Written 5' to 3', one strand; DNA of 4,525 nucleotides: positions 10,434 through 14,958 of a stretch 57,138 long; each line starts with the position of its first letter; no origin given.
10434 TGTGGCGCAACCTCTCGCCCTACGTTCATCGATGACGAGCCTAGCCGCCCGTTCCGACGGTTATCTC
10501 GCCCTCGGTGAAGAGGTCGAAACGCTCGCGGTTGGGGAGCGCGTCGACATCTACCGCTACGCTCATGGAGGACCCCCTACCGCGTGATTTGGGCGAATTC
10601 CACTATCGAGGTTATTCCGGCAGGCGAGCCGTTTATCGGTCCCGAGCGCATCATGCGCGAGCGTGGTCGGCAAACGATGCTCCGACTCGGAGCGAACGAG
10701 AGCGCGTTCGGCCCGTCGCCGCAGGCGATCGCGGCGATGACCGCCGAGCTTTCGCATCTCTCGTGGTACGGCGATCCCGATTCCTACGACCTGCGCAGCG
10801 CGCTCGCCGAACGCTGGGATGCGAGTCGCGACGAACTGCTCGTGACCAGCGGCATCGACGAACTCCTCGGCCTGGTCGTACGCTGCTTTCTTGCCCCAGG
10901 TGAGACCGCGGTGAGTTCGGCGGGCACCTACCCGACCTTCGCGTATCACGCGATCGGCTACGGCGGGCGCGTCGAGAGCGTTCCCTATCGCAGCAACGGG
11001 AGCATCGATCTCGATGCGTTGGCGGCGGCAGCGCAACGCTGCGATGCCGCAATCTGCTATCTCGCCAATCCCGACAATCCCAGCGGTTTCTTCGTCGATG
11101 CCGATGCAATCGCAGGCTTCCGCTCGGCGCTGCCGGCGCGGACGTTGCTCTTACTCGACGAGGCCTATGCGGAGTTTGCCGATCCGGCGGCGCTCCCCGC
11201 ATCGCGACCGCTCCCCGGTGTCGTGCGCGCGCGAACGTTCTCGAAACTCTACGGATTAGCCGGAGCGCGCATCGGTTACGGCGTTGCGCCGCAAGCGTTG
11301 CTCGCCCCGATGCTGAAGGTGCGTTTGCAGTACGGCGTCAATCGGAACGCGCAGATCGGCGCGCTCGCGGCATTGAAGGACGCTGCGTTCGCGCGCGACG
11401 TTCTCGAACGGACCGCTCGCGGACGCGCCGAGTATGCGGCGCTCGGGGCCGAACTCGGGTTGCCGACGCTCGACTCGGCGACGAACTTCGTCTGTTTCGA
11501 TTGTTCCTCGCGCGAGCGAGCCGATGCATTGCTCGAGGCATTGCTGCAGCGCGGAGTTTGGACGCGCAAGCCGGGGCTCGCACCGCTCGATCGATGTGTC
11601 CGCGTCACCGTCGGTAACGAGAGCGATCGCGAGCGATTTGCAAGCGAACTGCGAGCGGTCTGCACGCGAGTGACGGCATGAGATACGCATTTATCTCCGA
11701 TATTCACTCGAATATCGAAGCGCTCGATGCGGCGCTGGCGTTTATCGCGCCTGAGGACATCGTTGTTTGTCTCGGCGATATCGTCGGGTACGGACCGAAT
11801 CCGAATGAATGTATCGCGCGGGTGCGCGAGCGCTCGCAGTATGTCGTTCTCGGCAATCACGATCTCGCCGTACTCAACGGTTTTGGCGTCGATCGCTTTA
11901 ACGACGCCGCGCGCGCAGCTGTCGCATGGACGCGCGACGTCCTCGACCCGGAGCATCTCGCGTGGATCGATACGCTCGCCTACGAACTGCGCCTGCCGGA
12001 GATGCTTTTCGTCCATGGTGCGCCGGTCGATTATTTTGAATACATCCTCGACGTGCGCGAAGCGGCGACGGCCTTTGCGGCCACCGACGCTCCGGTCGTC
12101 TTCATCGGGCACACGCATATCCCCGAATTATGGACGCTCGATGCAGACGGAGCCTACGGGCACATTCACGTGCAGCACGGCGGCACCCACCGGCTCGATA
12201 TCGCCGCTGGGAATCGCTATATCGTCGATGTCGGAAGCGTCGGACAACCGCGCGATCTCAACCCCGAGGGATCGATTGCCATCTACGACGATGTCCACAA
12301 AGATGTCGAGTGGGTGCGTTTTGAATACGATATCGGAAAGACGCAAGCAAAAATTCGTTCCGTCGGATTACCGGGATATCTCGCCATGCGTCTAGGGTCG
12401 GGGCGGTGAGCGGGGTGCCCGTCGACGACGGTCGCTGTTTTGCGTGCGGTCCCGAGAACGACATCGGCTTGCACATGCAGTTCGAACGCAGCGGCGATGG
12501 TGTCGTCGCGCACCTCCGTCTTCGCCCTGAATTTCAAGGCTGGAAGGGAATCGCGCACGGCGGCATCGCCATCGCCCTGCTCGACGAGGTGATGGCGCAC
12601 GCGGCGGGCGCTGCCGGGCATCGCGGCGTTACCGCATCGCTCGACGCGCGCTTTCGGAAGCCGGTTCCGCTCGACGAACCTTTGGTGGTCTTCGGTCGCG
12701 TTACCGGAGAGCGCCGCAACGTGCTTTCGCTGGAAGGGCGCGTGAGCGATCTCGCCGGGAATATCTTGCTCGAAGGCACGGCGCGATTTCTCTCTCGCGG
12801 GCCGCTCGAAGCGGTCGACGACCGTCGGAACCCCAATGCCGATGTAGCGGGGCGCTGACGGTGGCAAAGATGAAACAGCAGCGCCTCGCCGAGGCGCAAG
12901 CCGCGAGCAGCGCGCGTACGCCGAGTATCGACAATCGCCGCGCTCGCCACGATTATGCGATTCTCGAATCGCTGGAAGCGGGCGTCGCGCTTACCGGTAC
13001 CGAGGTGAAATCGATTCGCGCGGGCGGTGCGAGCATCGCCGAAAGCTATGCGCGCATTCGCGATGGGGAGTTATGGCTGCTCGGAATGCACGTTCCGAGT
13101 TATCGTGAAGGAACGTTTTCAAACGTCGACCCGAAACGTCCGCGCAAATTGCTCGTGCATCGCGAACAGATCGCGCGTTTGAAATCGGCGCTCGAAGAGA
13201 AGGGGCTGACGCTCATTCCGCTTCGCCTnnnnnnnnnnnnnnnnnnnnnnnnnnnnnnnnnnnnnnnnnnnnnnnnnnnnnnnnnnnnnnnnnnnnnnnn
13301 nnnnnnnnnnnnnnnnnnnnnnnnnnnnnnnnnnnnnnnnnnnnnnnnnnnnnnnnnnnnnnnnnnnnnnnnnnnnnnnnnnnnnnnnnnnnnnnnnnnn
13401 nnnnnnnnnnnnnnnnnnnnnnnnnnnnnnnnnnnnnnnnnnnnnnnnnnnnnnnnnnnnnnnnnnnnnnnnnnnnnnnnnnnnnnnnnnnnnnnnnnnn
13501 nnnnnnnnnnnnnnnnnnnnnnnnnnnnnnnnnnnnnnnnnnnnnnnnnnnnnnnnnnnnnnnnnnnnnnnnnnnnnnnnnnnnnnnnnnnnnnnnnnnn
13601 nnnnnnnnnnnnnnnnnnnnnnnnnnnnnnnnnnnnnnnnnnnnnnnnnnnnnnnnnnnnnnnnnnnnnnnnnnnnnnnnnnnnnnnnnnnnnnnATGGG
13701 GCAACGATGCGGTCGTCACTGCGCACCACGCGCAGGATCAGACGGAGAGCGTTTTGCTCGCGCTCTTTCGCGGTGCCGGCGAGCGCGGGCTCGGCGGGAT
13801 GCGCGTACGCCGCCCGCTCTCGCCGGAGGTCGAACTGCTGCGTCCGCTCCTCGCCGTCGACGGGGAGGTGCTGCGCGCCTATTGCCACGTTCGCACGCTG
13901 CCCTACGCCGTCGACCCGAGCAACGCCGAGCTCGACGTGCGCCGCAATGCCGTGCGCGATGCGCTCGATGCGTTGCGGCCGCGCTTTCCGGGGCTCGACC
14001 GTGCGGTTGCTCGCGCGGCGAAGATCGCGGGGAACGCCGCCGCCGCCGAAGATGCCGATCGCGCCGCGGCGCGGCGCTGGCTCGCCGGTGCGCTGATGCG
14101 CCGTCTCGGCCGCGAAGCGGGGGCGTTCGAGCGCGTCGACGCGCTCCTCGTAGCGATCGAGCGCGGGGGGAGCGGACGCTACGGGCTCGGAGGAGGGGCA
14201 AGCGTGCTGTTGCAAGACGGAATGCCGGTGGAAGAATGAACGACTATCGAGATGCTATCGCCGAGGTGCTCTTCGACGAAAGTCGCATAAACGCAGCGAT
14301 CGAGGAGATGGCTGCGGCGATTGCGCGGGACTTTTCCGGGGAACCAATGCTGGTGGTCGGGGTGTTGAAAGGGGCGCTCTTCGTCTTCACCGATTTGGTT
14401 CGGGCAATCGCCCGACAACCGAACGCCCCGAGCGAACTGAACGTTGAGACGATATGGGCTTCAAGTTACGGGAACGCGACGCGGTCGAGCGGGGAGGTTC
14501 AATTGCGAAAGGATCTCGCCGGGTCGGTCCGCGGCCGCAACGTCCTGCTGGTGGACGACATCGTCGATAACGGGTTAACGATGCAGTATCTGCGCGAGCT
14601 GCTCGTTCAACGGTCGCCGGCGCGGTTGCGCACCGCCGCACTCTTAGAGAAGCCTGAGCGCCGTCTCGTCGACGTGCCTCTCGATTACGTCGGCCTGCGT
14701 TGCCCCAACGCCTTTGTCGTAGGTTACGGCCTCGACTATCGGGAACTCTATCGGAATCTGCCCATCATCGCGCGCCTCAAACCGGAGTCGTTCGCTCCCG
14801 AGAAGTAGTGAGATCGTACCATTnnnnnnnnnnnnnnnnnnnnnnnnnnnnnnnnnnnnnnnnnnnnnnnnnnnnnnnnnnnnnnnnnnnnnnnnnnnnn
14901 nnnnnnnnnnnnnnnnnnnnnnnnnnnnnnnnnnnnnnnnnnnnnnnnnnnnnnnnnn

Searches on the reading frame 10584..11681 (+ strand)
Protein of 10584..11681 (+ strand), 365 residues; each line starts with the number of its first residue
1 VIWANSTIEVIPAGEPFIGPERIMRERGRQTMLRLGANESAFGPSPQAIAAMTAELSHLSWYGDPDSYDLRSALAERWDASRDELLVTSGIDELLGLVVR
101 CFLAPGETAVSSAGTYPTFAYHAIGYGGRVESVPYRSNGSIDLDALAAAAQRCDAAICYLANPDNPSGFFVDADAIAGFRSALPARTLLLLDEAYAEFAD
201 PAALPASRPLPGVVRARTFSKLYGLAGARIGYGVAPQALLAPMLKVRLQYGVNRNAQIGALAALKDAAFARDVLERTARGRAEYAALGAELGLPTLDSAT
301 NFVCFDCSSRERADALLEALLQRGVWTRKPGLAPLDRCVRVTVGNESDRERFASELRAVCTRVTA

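Call 97: search_protein_families(library=pfam, proteins=[window:10584-11681:+], max_evalue=0.00001)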
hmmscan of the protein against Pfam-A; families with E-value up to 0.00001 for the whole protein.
window:10584-11681:+ (365 aa): 1 family
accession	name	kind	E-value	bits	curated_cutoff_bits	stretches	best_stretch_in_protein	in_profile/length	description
PF00155.27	Aminotran_1_2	-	8.8e-44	150.6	19.7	1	31-354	2-359/361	Aminotransferase class I and II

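Call 106: search_protein_families(library=ncbifam, proteins=[window:10584-11681:+], max_evalue=1e-10)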
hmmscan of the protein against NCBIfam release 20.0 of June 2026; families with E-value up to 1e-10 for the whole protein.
window:10584-11681:+ (365 aa): 20 families
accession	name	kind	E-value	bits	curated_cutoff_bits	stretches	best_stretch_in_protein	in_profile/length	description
NF006014.0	PRK08153.1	equivalog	1.8e-118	395.6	510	1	7-362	10-366/370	pyridoxal phosphate-dependent aminotransferase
TIGR01141.1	hisC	equivalog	1e-71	241.7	276.55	1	24-358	14-348/349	histidinol-phosphate transaminase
NF003496.0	PRK05166.1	equivalog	1.1e-61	208.6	540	1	21-359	27-369/373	histidinol-phosphate transaminase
NF002878.0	PRK03321.1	subfamily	4.2e-48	163.9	374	1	30-358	22-347/352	histidinol-phosphate transaminase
NF006580.0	PRK09105.1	subfamily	1.7e-45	155.5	444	1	29-360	45-371/375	pyridoxal phosphate-dependent aminotransferase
TIGR01140.1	L_thr_O3P_dcar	equivalog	6e-45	153.8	290.55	1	35-356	22-330/331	threonine-phosphate decarboxylase CobD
NF002877.0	PRK03317.1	equivalog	2.3e-43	148.4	409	1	33-362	34-369/374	histidinol-phosphate transaminase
NF051461.1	pyoverd_PtaA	equivalog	4.5e-41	140.8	500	1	30-354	34-354/359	pyoverdine biosynthesis transaminase PtaA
NF002726.0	PRK02610.1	equivalog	1.7e-29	102.9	391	1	61-361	62-370/374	histidinol-phosphate transaminase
NF004870.0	PRK06225.1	equivalog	2.5e-24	85.7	351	1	30-330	28-340/380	pyridoxal phosphate-dependent aminotransferase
NF005915.1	PRK07908.1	equivalog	4.1e-24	85.5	360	1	49-356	31-331/332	Rv2231c family histidinol phosphate aminotransferase CobC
NF041364.1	GntC_guanitoxin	equivalog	2.5e-23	82.5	415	1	68-327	40-321/356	guanitoxin biosynthesis PLP-dependent (S)-gamma-hydroxy-L-arginine cyclodehydratase GntC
NF053748.1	bifunc_CobBC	exception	9.1e-22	77.2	950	1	51-356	501-796/797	bifunctional hydrogenobyrinic acid a,c-diamide synthase/histidinol phosphate aminotransferase CobBC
TIGR03947.1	viomycin_VioD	equivalog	1.4e-21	76.9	390.9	1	69-249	55-240/359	capreomycidine synthase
NF052290.2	MocR_like_YczR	exception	5.1e-16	58.4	487.4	1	65-267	141-356/458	MocR-like transcription factor YczR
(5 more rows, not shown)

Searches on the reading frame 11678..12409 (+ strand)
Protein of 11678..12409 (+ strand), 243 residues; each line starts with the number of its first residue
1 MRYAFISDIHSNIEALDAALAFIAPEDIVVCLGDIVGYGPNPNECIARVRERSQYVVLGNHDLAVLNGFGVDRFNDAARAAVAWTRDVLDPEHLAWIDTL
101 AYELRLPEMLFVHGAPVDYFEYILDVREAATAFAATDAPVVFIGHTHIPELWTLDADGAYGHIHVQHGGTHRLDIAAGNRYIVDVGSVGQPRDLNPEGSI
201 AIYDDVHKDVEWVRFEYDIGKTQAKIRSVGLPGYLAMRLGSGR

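Call 97: search_protein_families(library=pfam, proteins=[window:11678-12409:+], max_evalue=0.00001)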
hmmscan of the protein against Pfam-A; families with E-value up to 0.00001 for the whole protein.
window:11678-12409:+ (243 aa): 2 families
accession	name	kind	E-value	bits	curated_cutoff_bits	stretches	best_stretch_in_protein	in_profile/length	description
PF12850.12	Metallophos_2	-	1.1e-18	68.1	27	1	1-203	1-149/154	Calcineurin-like phosphoesterase superfamily domain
PF00149.33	Metallophos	-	5.9e-17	63.2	21.5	1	1-149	1-191/191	Calcineurin-like phosphoesterase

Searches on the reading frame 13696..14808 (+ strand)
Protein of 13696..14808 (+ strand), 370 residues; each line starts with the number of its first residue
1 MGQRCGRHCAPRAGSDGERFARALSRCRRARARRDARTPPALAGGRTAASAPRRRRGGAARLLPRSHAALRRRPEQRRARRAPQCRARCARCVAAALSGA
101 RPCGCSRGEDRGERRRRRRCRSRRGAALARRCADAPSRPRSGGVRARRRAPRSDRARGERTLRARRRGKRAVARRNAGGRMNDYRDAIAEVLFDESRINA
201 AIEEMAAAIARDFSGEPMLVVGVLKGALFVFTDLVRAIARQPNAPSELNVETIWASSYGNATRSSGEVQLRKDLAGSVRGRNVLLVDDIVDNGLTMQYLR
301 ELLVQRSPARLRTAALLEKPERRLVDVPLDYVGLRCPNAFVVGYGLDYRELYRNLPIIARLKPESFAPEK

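Call 97: search_protein_families(library=pfam, proteins=[window:13696-14808:+], max_evalue=0.00001)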
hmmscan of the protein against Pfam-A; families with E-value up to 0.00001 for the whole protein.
window:13696-14808:+ (370 aa): 1 family
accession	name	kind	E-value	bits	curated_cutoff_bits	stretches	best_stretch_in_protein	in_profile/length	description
PF00156.33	Pribosyltran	-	1.1e-23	83.7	26.3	1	194-349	7-158/158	Phosphoribosyl transferase domain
